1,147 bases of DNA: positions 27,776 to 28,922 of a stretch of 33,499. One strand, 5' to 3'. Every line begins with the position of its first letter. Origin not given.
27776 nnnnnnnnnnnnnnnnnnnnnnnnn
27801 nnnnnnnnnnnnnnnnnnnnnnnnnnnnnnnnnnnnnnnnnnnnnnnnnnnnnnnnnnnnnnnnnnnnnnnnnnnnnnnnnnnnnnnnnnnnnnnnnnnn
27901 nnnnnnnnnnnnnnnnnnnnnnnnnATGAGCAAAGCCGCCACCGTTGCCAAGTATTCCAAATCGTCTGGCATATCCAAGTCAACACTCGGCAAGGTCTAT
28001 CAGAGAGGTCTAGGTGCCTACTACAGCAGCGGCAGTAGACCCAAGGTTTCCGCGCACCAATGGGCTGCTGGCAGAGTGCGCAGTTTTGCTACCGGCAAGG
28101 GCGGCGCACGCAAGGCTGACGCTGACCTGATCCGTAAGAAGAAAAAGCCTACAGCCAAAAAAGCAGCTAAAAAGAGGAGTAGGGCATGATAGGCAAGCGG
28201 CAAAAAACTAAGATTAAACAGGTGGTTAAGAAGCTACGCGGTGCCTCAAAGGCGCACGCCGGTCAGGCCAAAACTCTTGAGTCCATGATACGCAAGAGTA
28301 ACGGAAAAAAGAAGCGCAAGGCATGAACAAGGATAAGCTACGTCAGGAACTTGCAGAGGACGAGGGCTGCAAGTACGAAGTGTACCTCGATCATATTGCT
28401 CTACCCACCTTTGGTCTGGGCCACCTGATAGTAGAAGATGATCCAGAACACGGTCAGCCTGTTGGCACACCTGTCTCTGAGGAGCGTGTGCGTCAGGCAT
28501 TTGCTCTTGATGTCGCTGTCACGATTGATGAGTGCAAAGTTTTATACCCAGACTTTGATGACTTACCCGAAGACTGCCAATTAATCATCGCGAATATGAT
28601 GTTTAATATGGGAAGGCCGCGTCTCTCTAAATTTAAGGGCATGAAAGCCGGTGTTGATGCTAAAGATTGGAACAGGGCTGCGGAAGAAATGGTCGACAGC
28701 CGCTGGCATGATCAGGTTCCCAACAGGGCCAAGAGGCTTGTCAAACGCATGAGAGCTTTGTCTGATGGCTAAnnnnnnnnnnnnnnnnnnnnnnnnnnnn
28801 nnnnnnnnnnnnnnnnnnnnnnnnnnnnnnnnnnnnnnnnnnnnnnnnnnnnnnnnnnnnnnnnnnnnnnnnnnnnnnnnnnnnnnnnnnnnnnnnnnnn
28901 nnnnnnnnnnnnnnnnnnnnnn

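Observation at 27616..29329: Array of seven translationally coupled, extremely cationic mini-proteins bracketing the endolysin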

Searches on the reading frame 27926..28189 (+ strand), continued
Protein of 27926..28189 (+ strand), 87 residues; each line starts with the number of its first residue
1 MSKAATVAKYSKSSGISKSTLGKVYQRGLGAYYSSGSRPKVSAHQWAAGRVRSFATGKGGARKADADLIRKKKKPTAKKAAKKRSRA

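Call 91: search_protein_families(library=pfam, max_evalue=0.01, proteins=[L092:2557-3273:+, L093:2905-3174:+, P0197, L094:2968-3207:+, L094:3204-3398:+, L094:2795-2968:+])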
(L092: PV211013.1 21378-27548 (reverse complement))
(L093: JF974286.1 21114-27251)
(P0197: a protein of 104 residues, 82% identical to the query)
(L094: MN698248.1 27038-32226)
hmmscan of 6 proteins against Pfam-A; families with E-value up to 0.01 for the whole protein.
L092:2557-3273:+ (238 aa): 1 family
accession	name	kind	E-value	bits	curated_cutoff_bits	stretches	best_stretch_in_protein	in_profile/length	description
PF19141.5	DUF5824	-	0.00017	22.2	25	1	142-199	64-119/127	Family of unknown function (DUF5824)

L093:2905-3174:+ (89 aa): 1 family
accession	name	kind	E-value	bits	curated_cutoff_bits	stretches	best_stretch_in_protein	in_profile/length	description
PF19141.5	DUF5824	-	5.1e-06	27.1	25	1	17-81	56-125/127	Family of unknown function (DUF5824)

P0197 (104 aa): 1 family
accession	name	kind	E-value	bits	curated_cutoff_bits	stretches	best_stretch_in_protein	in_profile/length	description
PF19141.5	DUF5824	-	1.8e-14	54.4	25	1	33-91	61-122/127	Family of unknown function (DUF5824)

L094:2968-3207:+ (79 aa): 1 family
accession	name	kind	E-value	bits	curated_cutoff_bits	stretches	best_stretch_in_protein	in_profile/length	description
PF19141.5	DUF5824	-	6.1e-09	36.6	25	1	22-64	66-109/127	Family of unknown function (DUF5824)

L094:3204-3398:+ (64 aa): 0 families

L094:2795-2968:+ (57 aa): 0 families

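Call 96: search_solved_structures(query=A2, max_evalue=10)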
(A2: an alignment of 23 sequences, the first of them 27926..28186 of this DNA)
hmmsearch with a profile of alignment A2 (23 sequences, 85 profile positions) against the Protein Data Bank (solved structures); distinct sequences matched with E-value up to 10: 1.
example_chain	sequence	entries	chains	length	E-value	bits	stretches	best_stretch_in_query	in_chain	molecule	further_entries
4nrh_B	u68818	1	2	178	0.28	14.7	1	5-48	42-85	Chaperone SycD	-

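Call 103: search_protein_families(library=phrogs, max_evalue=0.01, proteins=[L092:2557-3273:+])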
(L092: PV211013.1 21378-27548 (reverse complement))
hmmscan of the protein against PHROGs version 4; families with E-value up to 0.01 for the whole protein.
L092:2557-3273:+ (238 aa): 1 family
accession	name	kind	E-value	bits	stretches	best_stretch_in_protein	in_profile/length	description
phrog_2859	-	unknown function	1.5e-30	106.8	1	7-114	164-273/740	-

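Call 115: find_related_loci(query=A2, collection=viral_contigs, flank=5000)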
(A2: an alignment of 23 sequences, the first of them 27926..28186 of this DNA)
Query A2 (87 aa) in viral_contigs; peptide patterns used: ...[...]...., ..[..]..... (x = any residue, [..] = any of these).
600 stretches matched a pattern (row limit reached: there are more); 560 encode a relative of the query (tblastn E <= 1e-3); the best 80 are kept; 80 distinct loci.
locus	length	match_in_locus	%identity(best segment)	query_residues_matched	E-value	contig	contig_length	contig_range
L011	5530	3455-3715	99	1-87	4e-50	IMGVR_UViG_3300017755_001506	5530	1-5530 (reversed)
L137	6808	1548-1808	95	1-87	2e-48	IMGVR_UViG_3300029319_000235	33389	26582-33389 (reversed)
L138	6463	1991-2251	95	1-87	3e-48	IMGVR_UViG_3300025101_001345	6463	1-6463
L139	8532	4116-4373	91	1-86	6e-46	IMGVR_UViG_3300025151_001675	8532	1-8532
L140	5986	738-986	94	1-83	1e-45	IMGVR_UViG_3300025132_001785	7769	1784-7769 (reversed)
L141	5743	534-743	97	1-70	2e-40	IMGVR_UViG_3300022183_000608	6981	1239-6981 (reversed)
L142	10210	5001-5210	97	1-70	7e-40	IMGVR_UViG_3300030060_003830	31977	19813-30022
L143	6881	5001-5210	97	1-70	1e-39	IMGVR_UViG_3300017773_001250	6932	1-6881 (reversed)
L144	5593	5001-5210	96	1-70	2e-39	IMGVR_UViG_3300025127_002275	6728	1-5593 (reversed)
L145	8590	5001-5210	96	1-70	2e-39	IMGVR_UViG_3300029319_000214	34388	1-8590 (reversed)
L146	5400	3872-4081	96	1-70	2e-39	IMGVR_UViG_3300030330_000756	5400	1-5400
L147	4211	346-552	96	1-69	5e-39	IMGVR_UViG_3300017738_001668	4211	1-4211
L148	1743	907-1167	94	1-87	2e-39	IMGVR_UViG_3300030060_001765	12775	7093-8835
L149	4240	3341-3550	94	1-70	8e-39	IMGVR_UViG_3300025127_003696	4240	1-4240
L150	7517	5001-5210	96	1-70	9e-39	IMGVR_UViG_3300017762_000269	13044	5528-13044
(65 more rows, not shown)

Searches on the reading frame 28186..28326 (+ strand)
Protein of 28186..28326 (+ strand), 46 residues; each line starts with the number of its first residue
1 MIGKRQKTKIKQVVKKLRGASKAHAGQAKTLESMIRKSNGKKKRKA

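Call 3: search_protein_families(library=pfam, max_evalue=1, proteins=[window:28186-28326:+])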
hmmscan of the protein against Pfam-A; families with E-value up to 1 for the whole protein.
window:28186-28326:+ (46 aa): 1 family
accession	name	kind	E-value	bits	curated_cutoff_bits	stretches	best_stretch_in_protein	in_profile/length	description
PF12699.13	phiKZ_IP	-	0.47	10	27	1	4-43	110-149/387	phiKZ-like phage internal head proteins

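Call 4: search_protein_families(library=phrogs, max_evalue=1, proteins=[window:28186-28326:+])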
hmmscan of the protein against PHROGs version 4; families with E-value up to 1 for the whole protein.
window:28186-28326:+ (46 aa): 2 families
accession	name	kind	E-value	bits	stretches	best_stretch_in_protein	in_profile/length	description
phrog_653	-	unknown function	0.042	15.2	1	1-25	1-25/61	-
phrog_37512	-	unknown function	0.4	11.7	1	7-42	76-111/174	-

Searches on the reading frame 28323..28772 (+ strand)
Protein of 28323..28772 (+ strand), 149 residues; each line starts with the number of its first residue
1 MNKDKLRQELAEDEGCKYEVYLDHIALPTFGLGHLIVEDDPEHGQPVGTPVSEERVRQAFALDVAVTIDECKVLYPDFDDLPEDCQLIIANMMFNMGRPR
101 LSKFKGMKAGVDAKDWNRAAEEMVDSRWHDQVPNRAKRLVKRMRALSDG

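Call 3: search_protein_families(library=pfam, max_evalue=1, proteins=[window:28323-28772:+])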
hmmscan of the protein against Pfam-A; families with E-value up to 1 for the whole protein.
window:28323-28772:+ (149 aa): 1 family
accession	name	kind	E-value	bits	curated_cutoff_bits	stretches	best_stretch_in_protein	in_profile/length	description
PF00959.24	Phage_lysozyme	-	1.7e-07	32.1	22.3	1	12-142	2-121/125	Phage lysozyme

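Call 4: search_protein_families(library=phrogs, max_evalue=1, proteins=[window:28323-28772:+])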
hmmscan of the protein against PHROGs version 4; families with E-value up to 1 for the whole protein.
window:28323-28772:+ (149 aa): 6 families
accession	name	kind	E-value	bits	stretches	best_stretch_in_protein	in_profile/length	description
phrog_13211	-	tail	1.3e-15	57.5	1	17-145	761-885/887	baseplate hub subunit and tail lysozyme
phrog_7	-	lysis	5.7e-13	48.9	1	5-129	557-674/873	endolysin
phrog_33534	-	unknown function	1.8e-11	44.9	1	78-145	11-84/94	-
phrog_430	-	tail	3.4e-11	43.3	1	2-139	163-283/868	baseplate hub subunit and tail lysozyme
phrog_15410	-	unknown function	6.3e-10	39.6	1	17-141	184-309/311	-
phrog_2083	-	head and packaging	7.6e-05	22.4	1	6-147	763-903/908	internal virion lysozyme motif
